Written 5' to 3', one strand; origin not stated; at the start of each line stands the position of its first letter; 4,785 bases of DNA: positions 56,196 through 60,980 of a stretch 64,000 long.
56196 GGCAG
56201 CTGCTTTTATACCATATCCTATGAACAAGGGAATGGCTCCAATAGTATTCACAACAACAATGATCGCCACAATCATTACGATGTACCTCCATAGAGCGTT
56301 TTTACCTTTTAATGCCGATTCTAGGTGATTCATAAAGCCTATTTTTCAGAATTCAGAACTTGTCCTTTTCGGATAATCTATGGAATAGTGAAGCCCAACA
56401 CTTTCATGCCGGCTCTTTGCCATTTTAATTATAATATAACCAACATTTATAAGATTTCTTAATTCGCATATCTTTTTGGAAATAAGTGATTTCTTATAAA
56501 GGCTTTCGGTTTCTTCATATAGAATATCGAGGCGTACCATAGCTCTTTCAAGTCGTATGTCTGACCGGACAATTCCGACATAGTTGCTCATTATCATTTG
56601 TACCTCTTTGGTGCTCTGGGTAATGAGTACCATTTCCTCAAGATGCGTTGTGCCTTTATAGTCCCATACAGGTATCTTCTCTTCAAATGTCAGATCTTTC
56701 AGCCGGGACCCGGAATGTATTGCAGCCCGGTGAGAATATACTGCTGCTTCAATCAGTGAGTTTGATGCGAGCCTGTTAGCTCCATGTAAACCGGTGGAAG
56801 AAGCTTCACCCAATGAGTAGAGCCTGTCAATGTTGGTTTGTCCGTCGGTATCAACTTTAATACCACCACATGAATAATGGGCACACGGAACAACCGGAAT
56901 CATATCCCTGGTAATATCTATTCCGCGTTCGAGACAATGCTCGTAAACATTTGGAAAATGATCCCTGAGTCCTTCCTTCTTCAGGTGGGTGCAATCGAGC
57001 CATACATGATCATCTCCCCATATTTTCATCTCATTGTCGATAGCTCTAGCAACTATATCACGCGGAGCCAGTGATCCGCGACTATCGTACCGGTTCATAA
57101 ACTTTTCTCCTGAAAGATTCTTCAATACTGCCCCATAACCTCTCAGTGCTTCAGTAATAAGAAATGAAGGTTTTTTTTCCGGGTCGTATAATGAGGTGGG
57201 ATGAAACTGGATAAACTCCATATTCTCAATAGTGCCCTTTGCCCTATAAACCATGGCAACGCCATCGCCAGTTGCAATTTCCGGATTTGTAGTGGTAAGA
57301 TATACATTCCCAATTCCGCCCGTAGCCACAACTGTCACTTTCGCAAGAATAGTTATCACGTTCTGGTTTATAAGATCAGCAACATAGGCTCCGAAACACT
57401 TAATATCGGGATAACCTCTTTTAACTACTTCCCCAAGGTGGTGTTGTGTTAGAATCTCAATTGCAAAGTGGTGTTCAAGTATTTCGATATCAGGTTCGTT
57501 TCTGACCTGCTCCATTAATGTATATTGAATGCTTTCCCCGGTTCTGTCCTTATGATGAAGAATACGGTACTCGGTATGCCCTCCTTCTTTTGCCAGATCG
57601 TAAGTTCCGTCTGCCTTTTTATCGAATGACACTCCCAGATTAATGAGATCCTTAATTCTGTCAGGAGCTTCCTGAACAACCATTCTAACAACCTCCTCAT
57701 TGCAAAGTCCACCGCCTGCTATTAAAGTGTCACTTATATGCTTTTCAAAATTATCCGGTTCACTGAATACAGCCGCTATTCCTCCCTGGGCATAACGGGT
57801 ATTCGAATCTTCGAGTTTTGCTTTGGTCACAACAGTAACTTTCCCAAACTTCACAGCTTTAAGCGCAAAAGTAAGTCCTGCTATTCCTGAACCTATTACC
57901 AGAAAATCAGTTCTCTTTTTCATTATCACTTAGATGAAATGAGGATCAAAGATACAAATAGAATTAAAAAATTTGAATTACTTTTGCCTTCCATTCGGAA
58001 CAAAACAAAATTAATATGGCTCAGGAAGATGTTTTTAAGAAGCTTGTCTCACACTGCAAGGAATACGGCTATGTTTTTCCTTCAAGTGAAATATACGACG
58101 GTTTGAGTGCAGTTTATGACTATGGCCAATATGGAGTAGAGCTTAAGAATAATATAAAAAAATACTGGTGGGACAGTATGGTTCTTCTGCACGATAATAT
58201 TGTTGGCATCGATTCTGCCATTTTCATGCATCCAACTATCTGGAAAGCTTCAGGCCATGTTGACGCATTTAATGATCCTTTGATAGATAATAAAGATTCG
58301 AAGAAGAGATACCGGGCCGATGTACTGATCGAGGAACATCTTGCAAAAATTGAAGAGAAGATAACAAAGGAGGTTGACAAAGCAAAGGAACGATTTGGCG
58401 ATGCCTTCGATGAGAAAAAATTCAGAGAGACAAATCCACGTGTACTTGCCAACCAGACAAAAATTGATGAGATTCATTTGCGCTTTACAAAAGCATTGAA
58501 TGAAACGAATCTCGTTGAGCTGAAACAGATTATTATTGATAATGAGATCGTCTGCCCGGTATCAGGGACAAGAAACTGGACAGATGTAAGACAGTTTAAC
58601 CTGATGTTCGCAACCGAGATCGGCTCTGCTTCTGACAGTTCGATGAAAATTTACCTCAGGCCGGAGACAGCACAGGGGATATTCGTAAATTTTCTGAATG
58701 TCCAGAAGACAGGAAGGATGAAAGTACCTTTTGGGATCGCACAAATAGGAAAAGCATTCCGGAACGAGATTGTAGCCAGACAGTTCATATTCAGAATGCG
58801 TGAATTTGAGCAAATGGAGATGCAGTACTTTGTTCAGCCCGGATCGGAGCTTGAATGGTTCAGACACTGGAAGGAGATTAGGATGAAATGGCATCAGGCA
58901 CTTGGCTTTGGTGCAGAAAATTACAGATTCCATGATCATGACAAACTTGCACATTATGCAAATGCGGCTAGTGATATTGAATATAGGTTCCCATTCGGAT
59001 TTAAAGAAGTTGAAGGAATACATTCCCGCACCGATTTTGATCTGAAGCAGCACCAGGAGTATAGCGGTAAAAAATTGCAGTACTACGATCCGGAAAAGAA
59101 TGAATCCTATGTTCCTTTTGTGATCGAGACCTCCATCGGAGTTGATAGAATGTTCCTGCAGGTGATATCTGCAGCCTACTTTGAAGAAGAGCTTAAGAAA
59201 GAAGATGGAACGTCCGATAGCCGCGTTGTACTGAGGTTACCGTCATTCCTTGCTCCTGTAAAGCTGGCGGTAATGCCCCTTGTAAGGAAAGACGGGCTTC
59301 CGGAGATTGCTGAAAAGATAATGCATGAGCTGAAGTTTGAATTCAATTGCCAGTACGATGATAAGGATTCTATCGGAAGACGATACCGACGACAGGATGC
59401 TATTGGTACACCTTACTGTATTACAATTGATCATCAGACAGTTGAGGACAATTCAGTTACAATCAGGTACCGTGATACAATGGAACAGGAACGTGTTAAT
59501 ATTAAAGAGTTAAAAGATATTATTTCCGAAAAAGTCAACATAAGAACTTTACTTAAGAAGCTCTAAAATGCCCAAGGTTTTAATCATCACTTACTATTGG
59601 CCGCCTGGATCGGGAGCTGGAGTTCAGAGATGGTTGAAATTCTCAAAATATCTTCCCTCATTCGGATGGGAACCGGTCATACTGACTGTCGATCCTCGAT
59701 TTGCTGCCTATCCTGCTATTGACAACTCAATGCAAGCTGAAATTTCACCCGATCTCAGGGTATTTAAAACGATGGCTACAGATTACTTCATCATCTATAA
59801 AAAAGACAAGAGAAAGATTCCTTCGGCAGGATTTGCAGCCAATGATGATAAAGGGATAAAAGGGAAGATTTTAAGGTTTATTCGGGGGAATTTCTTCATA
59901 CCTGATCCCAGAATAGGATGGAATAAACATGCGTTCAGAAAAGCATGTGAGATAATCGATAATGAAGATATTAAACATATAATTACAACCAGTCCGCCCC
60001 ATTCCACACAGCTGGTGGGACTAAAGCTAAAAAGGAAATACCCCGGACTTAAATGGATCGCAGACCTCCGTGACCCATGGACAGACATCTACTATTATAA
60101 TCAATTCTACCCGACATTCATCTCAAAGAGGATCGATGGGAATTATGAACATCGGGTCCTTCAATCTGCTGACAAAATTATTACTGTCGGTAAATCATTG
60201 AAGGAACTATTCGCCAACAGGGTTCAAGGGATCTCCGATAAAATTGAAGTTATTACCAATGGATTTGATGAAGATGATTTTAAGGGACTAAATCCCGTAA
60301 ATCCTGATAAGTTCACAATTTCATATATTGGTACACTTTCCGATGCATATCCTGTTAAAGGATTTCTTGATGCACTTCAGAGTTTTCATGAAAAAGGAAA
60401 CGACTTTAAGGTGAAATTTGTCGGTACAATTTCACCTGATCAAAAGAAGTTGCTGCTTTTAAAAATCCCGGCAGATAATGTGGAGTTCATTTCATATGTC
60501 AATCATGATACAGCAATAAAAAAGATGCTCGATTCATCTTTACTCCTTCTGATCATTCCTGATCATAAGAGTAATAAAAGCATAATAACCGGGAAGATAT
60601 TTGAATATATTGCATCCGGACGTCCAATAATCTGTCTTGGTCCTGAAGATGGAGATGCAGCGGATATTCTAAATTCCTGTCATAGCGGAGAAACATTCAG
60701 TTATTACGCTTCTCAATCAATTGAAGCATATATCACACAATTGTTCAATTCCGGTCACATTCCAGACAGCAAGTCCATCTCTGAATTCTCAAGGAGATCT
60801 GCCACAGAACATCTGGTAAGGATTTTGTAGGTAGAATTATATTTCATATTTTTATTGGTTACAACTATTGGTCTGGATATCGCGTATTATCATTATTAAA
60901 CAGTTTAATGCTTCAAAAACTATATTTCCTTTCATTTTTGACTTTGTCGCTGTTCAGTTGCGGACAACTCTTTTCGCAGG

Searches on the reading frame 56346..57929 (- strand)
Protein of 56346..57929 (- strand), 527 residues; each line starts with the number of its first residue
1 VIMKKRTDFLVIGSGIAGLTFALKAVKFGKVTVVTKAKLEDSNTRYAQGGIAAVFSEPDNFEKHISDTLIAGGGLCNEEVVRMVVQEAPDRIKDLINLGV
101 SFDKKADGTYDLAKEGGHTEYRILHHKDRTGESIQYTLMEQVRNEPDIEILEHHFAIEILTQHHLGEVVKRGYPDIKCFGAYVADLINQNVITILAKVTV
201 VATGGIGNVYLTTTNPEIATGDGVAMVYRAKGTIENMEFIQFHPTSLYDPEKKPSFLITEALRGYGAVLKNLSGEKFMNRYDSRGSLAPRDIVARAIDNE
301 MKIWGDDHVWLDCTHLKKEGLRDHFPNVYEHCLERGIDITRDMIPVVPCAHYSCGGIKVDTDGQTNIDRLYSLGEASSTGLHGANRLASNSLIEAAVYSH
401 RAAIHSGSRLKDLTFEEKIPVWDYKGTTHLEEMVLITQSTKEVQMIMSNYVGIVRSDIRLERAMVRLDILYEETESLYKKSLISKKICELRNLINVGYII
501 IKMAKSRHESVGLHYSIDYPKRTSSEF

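Call 53: search_protein_families(library=pfam, proteins=[window:56346-57929:-], max_evalue=0.00001)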
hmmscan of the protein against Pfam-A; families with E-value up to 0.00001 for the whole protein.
window:56346-57929:- (527 aa): 4 families
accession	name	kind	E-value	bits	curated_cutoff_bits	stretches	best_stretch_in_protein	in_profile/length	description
PF00890.30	FAD_binding_2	-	6.4e-93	312.6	20.4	1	8-392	1-414/414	FAD binding domain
PF02910.25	Succ_DH_flav_C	-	9.9e-12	45.4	20.8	1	441-526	2-93/130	Fumarate reductase flavoprotein C-term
PF01266.30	DAO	-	7.3e-08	32.7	27.9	1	8-122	1-103/353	FAD dependent oxidoreductase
PF07992.20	Pyr_redox_2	-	2e-06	27.9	26.1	0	8-112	2-87/291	Pyridine nucleotide-disulphide oxidoreductase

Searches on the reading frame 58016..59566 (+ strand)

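Call 53: search_protein_families(library=pfam, proteins=[window:58016-59566:+], max_evalue=0.00001)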
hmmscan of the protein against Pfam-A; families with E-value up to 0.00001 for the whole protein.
window:58016-59566:+ (516 aa): 2 families
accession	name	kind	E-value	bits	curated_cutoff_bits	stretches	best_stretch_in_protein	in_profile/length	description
PF03129.25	HGTP_anticodon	-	3.8e-21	75.5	21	1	417-505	2-93/94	Anticodon binding domain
PF00587.30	tRNA-synt_2b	-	1.8e-10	41.6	29.3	1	209-384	8-176/179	tRNA synthetase class II core domain (G, H, P, S and T)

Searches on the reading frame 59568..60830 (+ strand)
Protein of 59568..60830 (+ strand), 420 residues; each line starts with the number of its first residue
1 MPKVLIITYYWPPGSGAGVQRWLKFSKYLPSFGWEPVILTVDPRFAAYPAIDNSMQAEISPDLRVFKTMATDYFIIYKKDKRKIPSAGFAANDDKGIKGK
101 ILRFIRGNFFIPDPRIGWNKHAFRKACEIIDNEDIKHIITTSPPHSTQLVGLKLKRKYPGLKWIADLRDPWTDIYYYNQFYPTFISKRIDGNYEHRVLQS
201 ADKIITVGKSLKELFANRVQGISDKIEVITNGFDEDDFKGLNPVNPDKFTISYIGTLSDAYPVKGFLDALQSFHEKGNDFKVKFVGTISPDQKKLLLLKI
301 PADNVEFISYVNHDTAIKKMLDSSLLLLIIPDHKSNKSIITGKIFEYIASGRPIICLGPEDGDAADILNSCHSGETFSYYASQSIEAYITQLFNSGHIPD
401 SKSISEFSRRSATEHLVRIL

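Call 53: search_protein_families(library=pfam, proteins=[window:59568-60830:+], max_evalue=0.00001)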
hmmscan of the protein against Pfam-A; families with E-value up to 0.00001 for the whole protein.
window:59568-60830:+ (420 aa): 2 families
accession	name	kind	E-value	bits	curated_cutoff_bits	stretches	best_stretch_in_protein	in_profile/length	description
PF13439.12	Glyco_transf_4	-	2.4e-07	31.4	28.5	1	102-236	40-169/170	Glycosyltransferase Family 4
PF00534.26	Glycos_transf_1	-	7.9e-07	29.2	26.4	1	242-404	9-165/172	Glycosyl transferases group 1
